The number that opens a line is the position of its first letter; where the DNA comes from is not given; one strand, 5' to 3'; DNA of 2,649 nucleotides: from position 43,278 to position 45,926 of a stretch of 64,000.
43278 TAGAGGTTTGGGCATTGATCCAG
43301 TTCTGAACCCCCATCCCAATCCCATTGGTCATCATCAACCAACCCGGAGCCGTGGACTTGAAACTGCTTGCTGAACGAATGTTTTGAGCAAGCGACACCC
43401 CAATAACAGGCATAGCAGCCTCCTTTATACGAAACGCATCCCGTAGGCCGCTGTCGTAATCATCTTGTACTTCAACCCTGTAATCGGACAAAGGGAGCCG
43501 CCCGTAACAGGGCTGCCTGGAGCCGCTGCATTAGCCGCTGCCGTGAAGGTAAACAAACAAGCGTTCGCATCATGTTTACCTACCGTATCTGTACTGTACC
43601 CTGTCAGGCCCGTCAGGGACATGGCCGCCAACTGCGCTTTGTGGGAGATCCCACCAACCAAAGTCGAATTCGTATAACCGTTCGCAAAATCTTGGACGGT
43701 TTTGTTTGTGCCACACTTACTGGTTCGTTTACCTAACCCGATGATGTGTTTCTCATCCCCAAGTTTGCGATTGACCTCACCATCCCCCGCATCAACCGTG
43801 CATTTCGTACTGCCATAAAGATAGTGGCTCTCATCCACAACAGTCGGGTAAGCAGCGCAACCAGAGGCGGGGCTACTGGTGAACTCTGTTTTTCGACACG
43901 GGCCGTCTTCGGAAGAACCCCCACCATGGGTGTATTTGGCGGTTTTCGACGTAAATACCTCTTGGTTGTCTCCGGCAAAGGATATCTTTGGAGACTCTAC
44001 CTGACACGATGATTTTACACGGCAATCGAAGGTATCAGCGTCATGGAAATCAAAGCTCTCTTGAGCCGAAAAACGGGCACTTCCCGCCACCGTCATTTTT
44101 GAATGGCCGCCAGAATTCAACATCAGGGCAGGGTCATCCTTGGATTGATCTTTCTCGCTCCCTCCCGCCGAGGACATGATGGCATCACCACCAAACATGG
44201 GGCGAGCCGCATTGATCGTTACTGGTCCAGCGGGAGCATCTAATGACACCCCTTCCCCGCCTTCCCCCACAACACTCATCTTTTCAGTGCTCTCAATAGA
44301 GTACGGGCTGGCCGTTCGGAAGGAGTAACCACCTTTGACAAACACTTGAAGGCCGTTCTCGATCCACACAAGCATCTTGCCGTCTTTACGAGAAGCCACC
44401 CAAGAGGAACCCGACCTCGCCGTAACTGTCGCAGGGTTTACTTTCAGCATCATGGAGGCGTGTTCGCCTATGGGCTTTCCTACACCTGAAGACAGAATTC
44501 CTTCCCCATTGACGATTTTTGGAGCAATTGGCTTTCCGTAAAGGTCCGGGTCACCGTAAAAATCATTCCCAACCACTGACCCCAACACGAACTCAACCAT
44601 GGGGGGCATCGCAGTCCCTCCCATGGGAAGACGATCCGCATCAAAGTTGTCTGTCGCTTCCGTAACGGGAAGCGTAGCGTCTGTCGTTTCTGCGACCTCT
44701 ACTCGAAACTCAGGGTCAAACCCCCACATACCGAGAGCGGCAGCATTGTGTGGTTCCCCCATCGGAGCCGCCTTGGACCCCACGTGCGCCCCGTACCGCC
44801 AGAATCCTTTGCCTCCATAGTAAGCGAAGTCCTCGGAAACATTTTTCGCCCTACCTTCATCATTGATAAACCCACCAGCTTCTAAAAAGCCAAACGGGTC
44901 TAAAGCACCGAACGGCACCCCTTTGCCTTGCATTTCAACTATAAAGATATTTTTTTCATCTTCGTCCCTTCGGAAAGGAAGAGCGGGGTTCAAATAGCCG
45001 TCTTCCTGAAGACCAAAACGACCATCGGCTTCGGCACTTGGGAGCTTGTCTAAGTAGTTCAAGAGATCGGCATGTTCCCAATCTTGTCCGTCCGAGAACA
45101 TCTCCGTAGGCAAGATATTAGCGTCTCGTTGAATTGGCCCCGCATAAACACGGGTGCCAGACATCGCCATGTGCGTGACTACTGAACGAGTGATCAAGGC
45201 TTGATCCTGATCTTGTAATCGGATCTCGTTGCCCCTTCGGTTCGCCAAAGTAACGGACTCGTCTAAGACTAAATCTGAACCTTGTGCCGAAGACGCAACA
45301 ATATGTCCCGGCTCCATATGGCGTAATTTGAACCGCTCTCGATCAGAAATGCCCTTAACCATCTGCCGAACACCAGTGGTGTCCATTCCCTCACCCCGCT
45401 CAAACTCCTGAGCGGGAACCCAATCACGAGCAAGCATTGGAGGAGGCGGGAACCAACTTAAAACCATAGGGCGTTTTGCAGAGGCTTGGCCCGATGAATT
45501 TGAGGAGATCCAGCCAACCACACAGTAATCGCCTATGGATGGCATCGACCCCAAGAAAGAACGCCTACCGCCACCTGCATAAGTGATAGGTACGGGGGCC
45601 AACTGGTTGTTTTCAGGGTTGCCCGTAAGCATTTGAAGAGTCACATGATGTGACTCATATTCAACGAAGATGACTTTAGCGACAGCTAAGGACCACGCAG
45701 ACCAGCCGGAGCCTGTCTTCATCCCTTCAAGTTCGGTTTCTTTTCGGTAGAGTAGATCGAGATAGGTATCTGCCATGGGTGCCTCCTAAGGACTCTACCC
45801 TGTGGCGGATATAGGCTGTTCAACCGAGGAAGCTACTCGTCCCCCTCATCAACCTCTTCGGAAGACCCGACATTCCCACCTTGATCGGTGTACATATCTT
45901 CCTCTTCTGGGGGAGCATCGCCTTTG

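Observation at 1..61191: A tail module of more than 61 kb on one strand: an oversized contractile machine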

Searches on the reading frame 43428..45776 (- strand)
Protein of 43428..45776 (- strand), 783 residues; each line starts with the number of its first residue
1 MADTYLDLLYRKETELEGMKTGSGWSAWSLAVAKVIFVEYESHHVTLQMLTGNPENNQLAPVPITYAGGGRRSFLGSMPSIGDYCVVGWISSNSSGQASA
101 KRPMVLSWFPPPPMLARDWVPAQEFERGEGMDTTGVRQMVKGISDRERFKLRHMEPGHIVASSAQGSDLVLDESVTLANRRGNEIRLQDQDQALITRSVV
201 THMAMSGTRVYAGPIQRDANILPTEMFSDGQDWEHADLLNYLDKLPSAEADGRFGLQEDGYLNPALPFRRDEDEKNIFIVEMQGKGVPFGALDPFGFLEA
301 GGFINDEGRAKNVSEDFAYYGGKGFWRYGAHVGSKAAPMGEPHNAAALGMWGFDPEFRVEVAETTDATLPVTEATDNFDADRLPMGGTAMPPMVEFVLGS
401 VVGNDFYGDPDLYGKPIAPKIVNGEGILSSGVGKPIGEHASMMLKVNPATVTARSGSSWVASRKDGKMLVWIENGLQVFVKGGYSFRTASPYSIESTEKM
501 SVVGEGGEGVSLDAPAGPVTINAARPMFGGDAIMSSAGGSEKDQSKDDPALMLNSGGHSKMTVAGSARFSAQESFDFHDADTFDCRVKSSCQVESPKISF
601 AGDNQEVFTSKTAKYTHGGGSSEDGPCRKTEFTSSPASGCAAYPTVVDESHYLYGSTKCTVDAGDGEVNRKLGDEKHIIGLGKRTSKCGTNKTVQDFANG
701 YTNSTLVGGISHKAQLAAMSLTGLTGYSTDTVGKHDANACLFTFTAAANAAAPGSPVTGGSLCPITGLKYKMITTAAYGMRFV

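Call 3: search_protein_families(library=pfam, proteins=[window:43428-45776:-], max_evalue=0.01)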
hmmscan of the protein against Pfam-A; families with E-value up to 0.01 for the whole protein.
window:43428-45776:- (783 aa): 0 families

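Call 6: search_protein_families(library=phrogs, proteins=[window:43428-45776:-], max_evalue=0.01)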
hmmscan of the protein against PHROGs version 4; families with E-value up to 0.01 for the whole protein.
window:43428-45776:- (783 aa): 0 families

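Call 82: search_solved_structures(query=A5, max_evalue=10)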
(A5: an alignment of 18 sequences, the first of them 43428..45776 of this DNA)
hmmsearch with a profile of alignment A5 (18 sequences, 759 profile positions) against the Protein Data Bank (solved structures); distinct sequences matched with E-value up to 10: 2.
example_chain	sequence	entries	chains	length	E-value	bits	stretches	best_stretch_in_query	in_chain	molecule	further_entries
6sjl_A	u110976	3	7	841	0.029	15.7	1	651-739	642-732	Putative type VI secretion protein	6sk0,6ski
5xeg_A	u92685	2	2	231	2.7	9.2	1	169-233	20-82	Oxidoreductase, 2OG-Fe oxygenase family protein, putative, expressed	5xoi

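Call 84: search_protein_families(library=pfam, alignment_id=A5, max_evalue=0.1)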
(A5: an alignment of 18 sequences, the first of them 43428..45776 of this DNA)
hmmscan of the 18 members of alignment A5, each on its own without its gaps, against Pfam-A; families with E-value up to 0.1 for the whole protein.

A. member 1, window:43428-45776:- (783 aa): 0 families

B. families by the number of members that match (of 18 scanned): 5 families
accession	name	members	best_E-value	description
PF04717.18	Phage_base_V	5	0.0024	Type VI secretion system/phage-baseplate injector OB domain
PF10106.14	DUF2345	4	0.00018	Uncharacterized protein conserved in bacteria (DUF2345)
PF04790.18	Sarcoglycan_1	2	0.019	Sarcoglycan complex subunit protein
PF09931.15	Phage_phiJL001_Gp84_N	1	0.06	Baseplate hub protein, N-terminal attachment domain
PF25441.1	Hexapep_UGP3_C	1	0.066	UGP3-like, C-terminal hexapeptide repeats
